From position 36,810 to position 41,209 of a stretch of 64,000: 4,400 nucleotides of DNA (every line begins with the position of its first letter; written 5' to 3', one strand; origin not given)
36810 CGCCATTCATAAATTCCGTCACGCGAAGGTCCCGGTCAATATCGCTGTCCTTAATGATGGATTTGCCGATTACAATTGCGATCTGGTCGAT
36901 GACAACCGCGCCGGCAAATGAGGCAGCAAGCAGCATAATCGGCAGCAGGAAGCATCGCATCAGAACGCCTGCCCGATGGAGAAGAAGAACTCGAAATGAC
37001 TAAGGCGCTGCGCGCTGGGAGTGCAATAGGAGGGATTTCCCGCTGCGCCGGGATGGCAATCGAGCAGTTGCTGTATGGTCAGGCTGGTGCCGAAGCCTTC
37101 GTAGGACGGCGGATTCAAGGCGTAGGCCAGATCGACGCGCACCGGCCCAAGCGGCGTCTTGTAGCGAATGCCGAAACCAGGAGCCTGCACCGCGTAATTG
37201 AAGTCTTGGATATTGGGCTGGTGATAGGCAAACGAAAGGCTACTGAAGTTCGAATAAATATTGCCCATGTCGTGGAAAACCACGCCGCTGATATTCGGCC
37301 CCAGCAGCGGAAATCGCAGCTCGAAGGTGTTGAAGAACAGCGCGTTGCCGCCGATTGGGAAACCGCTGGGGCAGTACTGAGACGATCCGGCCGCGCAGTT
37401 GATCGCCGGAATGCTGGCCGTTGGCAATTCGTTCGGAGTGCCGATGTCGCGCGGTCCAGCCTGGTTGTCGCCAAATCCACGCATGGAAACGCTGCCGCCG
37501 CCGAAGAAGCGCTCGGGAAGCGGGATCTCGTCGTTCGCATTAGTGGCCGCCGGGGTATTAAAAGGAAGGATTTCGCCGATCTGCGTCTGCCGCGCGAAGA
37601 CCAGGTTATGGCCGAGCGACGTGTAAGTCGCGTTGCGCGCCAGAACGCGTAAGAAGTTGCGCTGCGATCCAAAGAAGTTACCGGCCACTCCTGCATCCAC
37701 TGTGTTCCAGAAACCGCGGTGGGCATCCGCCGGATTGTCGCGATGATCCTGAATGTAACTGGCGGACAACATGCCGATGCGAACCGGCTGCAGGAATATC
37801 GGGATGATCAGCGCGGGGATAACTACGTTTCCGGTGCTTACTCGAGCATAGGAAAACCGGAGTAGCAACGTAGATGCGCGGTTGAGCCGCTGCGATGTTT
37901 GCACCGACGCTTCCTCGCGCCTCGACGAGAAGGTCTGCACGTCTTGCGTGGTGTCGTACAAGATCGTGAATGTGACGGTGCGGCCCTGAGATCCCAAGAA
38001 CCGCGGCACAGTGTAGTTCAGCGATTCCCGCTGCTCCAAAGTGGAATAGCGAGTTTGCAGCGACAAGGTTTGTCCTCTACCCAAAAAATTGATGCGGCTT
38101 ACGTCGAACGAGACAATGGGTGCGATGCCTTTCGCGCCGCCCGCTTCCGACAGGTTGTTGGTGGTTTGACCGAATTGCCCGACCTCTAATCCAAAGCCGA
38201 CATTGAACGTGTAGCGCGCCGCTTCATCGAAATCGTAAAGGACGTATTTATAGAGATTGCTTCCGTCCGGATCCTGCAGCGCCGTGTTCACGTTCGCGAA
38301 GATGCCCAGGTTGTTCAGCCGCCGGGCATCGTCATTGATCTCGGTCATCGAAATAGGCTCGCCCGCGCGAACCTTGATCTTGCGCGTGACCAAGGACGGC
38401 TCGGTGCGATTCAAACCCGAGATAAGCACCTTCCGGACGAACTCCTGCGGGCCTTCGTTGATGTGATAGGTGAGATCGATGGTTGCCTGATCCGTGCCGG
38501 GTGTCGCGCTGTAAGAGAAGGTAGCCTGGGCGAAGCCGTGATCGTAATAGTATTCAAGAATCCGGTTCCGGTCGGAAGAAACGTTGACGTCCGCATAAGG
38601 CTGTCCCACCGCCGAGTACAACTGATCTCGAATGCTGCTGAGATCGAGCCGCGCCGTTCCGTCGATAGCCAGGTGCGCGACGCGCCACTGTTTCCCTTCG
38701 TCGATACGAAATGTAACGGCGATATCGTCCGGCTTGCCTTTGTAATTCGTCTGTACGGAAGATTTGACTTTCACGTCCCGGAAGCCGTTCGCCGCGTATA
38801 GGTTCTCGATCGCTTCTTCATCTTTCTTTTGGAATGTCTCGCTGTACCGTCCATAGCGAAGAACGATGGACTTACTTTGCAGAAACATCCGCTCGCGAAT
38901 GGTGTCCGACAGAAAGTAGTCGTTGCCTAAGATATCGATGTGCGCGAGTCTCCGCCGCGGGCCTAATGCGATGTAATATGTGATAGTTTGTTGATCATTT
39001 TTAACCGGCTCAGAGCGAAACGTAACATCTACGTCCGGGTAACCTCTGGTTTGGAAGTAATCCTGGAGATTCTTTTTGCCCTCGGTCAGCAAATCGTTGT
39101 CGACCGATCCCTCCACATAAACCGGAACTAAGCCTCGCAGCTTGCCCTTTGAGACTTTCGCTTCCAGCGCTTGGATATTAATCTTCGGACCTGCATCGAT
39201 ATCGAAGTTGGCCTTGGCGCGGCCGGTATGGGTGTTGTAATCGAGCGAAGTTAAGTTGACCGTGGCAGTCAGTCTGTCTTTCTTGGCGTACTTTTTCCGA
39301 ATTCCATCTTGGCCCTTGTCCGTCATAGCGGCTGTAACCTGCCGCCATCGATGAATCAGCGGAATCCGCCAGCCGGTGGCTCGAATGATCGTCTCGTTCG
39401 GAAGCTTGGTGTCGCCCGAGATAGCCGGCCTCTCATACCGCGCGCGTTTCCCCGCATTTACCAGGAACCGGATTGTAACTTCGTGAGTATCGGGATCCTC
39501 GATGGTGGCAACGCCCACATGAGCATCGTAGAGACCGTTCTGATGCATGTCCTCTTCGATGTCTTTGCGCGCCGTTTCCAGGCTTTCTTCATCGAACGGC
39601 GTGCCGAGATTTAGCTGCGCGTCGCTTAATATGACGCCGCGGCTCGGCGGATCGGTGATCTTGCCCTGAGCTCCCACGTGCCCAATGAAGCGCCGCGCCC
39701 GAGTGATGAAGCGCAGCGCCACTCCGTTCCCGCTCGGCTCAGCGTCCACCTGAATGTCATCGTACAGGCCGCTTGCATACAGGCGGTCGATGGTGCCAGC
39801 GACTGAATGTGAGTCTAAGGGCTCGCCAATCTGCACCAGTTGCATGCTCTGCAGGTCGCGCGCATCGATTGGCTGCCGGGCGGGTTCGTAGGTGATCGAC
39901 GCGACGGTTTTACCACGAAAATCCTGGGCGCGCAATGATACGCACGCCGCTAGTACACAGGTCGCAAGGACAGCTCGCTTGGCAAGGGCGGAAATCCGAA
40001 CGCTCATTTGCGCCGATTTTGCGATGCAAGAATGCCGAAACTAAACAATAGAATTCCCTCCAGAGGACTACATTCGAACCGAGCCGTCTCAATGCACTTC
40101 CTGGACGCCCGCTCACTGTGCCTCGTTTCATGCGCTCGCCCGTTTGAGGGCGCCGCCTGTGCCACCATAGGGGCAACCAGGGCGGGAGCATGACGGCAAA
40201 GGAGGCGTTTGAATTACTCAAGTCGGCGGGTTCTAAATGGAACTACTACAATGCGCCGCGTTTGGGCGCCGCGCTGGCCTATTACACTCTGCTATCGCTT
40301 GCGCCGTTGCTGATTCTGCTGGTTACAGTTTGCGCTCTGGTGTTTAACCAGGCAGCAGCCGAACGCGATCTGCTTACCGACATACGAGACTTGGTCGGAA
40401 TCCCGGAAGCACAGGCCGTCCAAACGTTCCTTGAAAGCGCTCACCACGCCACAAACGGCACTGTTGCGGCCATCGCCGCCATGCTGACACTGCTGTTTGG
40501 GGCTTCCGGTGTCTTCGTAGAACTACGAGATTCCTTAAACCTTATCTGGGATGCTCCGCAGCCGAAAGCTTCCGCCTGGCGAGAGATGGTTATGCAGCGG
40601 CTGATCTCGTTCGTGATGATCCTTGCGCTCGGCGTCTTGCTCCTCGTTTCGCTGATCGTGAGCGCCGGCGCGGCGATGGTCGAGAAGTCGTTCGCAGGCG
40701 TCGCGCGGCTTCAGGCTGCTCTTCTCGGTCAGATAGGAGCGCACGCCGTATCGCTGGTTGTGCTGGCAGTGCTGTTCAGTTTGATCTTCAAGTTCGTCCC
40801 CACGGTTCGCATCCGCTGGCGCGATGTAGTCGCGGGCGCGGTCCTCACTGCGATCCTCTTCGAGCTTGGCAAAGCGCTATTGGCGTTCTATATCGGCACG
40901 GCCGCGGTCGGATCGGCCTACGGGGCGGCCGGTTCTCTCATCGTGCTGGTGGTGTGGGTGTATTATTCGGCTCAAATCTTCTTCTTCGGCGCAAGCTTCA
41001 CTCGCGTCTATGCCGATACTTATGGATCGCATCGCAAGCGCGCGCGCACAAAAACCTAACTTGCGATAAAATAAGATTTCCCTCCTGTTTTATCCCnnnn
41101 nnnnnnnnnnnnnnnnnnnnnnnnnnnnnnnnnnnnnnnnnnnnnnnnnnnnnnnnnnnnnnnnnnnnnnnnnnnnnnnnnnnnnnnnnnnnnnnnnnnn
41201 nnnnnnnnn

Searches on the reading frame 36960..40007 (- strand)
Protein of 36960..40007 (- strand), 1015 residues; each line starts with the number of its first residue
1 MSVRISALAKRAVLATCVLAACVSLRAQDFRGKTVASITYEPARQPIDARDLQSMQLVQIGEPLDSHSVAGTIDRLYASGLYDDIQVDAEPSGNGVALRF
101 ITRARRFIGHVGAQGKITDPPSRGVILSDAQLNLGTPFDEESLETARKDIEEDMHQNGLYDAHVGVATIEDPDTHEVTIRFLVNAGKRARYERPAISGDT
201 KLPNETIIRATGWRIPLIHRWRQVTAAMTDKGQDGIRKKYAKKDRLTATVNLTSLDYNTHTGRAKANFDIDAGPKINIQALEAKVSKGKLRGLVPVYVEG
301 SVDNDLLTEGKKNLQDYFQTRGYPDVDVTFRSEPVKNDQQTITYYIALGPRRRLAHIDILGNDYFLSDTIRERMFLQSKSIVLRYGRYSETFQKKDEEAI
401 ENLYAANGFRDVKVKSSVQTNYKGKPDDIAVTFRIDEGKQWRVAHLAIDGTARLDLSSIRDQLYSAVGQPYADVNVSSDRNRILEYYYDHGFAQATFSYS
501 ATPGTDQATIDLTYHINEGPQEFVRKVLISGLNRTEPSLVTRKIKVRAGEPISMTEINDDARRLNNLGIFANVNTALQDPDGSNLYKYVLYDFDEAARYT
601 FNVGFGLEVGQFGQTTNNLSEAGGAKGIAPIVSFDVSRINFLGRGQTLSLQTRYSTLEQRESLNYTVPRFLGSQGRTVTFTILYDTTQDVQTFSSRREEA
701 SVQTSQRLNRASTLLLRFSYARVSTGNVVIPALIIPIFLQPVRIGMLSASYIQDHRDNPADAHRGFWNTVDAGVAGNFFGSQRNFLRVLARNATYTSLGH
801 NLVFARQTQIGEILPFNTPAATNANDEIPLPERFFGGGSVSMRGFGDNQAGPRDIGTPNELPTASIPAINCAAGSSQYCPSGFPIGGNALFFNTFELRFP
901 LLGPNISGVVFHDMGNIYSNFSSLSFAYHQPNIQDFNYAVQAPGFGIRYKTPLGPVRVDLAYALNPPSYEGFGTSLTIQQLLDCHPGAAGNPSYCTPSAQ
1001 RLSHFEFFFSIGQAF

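Call 28: search_protein_families(library=pfam, proteins=[window:36960-40007:-], max_evalue=0.0001)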
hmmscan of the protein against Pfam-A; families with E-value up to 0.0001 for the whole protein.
window:36960-40007:- (1015 aa): 2 families
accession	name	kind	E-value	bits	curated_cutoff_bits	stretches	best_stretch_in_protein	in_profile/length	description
PF07244.20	POTRA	-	3e-46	156.5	21.3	3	443-519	3-79/79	Surface antigen variable number repeat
PF01103.29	Omp85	-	3.6e-41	142.2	24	1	640-1015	1-325/325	Omp85 superfamily domain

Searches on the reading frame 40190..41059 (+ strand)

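Call 28: search_protein_families(library=pfam, proteins=[window:40190-41059:+], max_evalue=0.0001)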
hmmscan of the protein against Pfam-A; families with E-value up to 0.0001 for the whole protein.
window:40190-41059:+ (289 aa): 1 family
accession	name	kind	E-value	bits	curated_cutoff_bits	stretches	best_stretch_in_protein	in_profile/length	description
PF03631.20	Virul_fac_BrkB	-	1.2e-50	173.1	33.7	1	21-275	4-256/259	Virulence factor BrkB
